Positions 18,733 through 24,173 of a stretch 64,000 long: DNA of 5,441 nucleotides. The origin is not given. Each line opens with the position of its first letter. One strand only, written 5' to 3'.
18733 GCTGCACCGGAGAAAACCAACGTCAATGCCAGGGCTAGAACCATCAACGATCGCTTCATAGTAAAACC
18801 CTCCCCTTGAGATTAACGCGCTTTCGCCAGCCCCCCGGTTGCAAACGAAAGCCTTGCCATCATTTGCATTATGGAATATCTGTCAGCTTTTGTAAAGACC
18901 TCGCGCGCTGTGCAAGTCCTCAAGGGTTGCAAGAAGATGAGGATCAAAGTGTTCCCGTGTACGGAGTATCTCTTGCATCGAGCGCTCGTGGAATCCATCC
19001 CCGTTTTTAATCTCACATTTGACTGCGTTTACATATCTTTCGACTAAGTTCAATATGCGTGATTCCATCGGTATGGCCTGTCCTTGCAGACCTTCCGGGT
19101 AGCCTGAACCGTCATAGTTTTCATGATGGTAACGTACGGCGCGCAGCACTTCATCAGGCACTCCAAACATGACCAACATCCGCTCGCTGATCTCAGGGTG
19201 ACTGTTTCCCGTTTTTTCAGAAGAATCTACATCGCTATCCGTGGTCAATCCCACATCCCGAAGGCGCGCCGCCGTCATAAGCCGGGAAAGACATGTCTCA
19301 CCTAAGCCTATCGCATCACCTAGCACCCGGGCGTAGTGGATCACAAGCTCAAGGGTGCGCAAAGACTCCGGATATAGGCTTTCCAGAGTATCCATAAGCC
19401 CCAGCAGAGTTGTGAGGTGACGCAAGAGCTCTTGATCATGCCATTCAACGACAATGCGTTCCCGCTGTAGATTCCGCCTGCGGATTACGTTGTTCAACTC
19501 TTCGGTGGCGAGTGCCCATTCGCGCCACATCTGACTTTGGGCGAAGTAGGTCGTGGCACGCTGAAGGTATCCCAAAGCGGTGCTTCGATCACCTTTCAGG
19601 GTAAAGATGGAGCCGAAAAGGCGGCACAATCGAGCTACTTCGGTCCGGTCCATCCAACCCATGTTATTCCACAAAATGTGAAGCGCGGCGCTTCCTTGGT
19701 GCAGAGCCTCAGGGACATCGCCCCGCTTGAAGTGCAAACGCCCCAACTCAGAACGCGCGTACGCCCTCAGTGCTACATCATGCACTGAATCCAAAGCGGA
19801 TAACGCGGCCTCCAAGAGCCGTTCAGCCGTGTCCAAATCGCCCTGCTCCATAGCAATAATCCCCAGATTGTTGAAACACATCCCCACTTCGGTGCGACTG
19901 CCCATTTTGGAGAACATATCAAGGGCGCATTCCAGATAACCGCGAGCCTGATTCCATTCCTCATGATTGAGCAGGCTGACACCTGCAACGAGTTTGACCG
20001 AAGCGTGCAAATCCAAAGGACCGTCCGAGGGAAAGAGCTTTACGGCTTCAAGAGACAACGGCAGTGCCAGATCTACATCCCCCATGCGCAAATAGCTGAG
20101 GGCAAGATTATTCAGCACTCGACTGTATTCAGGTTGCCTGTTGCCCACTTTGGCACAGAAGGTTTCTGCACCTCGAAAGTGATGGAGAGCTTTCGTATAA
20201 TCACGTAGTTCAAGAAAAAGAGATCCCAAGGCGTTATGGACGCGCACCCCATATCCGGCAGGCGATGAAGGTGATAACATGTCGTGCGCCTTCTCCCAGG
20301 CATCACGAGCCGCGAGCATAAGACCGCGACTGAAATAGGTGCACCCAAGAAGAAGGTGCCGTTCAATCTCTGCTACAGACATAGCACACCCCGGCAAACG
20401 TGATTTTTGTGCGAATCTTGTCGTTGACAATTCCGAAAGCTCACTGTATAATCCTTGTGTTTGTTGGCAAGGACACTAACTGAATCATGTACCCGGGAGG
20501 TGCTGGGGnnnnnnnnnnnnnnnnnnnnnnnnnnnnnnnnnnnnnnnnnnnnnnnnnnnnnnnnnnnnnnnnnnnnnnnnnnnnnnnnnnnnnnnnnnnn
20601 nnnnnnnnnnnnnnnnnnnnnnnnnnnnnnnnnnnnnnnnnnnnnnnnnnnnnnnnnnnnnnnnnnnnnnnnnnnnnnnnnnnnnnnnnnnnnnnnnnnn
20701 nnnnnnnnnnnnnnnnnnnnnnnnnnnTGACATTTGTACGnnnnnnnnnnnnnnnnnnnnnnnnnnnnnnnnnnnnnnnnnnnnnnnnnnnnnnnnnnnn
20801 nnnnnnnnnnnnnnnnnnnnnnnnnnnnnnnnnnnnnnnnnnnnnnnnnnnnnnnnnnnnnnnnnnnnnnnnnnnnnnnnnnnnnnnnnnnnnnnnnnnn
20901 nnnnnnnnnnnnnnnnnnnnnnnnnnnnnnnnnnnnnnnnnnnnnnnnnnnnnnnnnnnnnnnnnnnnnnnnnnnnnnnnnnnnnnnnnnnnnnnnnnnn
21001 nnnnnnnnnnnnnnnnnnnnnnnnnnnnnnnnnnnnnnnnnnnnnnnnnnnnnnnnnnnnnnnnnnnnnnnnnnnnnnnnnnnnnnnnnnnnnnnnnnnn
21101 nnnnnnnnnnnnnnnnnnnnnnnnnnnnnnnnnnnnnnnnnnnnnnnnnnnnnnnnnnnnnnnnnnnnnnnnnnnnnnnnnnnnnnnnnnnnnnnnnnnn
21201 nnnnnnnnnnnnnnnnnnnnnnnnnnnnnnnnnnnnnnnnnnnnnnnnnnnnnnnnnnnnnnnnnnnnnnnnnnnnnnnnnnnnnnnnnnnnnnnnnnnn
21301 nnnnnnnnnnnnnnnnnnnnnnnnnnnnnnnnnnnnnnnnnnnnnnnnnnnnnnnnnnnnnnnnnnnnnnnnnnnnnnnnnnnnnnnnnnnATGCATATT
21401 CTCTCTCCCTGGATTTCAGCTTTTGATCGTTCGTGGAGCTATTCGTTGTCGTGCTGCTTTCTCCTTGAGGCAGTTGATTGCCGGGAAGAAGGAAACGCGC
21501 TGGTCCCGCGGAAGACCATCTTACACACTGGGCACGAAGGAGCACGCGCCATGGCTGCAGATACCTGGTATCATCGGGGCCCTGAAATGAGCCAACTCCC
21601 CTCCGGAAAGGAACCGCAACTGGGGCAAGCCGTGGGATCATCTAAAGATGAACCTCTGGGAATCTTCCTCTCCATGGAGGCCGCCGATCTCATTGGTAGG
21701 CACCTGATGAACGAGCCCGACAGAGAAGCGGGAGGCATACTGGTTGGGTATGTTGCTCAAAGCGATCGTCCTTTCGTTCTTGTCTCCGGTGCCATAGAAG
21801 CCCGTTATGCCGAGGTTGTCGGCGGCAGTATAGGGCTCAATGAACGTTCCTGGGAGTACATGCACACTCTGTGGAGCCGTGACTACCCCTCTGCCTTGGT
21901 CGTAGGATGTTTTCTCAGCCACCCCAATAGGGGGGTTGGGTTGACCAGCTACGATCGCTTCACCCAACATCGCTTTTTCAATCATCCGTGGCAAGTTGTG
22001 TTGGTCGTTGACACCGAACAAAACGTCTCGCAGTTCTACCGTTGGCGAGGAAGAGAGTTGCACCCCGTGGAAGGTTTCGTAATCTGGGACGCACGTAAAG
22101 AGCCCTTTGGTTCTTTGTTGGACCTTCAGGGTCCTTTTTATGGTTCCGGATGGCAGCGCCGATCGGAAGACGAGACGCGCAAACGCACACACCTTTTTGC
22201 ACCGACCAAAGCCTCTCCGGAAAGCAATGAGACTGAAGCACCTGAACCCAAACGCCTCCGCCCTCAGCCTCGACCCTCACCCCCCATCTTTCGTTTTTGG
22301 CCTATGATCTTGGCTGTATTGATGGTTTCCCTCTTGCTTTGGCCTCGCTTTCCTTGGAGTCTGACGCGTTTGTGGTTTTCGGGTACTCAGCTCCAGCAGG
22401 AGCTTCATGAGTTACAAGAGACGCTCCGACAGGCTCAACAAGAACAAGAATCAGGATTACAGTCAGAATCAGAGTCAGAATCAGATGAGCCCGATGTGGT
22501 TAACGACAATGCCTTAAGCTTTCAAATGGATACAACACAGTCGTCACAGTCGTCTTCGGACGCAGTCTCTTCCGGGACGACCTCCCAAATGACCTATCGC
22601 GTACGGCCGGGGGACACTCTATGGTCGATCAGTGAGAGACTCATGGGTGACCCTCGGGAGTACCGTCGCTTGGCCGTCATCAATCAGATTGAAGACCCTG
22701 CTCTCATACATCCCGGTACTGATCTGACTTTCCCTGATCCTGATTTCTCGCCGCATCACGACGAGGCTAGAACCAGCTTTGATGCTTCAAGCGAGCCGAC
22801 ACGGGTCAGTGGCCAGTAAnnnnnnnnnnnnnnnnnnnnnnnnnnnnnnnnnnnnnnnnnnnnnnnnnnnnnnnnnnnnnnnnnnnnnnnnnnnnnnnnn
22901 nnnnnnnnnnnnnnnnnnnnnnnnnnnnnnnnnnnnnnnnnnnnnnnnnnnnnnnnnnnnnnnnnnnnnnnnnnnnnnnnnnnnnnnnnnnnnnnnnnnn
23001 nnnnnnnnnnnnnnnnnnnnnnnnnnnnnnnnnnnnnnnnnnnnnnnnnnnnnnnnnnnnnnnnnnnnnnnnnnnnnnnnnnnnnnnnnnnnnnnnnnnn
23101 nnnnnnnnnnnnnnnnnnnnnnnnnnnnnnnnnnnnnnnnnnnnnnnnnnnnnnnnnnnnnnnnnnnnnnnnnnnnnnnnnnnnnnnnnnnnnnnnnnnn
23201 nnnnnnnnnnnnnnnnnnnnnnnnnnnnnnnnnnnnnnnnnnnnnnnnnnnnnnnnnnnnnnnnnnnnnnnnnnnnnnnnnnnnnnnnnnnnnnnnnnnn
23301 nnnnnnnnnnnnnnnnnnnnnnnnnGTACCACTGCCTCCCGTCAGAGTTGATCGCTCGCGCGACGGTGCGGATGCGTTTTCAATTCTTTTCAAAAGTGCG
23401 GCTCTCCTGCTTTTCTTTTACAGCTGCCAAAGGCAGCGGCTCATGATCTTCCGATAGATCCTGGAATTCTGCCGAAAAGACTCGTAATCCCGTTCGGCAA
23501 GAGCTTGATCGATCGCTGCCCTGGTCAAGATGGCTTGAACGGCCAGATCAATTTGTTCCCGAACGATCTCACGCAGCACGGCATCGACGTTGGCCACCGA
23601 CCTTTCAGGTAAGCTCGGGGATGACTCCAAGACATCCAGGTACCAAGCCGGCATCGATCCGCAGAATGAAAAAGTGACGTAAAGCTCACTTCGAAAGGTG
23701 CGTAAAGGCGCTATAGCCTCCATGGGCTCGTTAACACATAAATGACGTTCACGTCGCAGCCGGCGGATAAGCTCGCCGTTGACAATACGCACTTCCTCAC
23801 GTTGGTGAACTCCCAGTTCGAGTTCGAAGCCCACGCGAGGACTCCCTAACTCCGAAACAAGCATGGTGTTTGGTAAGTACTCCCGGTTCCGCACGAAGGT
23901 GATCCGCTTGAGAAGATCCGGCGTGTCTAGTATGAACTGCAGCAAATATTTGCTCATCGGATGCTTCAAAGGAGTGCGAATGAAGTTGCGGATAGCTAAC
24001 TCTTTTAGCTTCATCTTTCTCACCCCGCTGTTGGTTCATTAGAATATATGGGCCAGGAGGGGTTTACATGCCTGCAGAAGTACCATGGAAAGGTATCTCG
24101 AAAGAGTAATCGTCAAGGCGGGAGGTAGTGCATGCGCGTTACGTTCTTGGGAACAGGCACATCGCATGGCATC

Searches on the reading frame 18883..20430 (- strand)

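Call 70: search_protein_families(library=ncbifam, proteins=[window:18883-20430:-], max_evalue=0.001)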
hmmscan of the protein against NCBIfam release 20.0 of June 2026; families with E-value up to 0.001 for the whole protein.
window:18883-20430:- (515 aa): 14 families
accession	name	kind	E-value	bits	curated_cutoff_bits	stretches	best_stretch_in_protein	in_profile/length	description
NF053512.1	nitric_RR_NosR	exception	3.2e-20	72.5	400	1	320-508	155-355/422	response regulator c-di-GMP phosphodiesterase, NosR family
NF053617.1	SARPRegAfsRStmc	equivalog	1.1e-15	56.8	1430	2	184-303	777-895/986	SARP-family global regulator AfsR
NF041717.1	HaaA_phane_TPR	equivalog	2.1e-10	39.4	1125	1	65-297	595-823/882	cyclophane-containing RiPP biosynthesis TPR protein HaaT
NF040586.1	FxSxx_TPR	equivalog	1e-08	34.1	300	1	42-215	538-714/830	FxSxx-COOH system tetratricopeptide repeat protein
TIGR02521.1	type_IV_pilW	equivalog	1.6e-07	31.2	154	0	100-243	62-189/234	type IV pilus biogenesis/stability protein PilW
NF053720.1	NsdA_fam_reg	subfamily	3.9e-07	29.9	75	1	155-304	213-371/432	NsdA family TPR-like regulatory protein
NF053520.1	HK_Porph_FimS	equivalog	4.4e-07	28.6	600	1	65-290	47-268/618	sensor histidine kinase FimS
TIGR02917.1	PEP_TPR_lipo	equivalog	1.1e-06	26.8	312.2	0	63-135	771-835/899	XrtA/PEP-CTERM system TPR-repeat protein PrsT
TIGR00540.1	TPR_hemY_coli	hypoth_equivalog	0.00021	20.2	142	0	188-242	331-378/385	heme biosynthesis-associated TPR protein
NF009344.0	PRK12705.1-1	equivalog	0.00035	19.3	831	1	339-440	371-463/572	hypothetical protein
NF047558.1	TPR_END_plus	domain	0.00041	20.2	32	0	275-314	8-44/56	TPR end-of-group domain-containing protein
NF002725.1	PRK02603.1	equivalog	0.00057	19.9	143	0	150-210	42-99/173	photosystem I assembly protein Ycf3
NF040959.1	MamA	equivalog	0.00067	19.2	200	0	21-136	70-172/204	magnetosome protein MamA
NF033762.1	social_mot_Tgl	equivalog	0.00087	18.7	225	0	92-250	19-163/252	social motility TPR repeat lipoprotein Tgl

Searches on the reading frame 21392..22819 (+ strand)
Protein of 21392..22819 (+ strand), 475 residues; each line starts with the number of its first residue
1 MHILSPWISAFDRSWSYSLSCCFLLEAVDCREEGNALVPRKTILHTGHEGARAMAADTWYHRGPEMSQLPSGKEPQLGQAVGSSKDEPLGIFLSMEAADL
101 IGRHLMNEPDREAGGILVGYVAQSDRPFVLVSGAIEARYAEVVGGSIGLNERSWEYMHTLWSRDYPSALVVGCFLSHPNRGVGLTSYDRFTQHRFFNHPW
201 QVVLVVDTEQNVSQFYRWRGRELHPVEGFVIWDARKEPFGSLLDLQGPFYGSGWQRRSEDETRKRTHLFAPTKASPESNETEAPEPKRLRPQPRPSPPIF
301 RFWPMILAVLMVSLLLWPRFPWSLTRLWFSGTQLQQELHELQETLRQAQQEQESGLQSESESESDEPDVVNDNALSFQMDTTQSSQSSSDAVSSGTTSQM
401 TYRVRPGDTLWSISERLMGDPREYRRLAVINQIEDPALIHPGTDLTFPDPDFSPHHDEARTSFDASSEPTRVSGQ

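Call 70: search_protein_families(library=ncbifam, proteins=[window:21392-22819:+], max_evalue=0.001)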
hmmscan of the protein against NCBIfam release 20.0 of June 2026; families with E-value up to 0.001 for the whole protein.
window:21392-22819:+ (475 aa): 4 families
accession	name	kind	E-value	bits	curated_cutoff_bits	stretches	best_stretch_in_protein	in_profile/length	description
NF008399.0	PRK11198.1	equivalog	1e-05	26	134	1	394-449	90-147/149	peptidoglycan-binding protein LysM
NF040883.1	amid_act_ActS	equivalog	6.7e-05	22.3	375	1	384-448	18-79/242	amidase activator ActS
TIGR02899.1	spore_safA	subfamily_domain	9.6e-05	22.3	67.85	1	404-448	1-43/44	SafA/ExsA family spore coat assembly protein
NF042931.1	SAG1386_EF1546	equivalog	0.00043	20.4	80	1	335-416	60-126/158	SAG1386/EF1546 family surface-associated protein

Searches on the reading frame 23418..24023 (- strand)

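Call 70: search_protein_families(library=ncbifam, proteins=[window:23418-24023:-], max_evalue=0.001)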
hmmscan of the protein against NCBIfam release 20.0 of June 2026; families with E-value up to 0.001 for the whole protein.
window:23418-24023:- (201 aa): 2 families
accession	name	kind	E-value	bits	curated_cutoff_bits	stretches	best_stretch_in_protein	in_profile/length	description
NF002965.0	PRK03636.1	equivalog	1.4e-11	44.3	182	1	111-193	94-178/181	ReoY family proteolytic degradation factor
NF002836.0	PRK03057.1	equivalog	3.6e-09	36.6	258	1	10-86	12-89/183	hypothetical protein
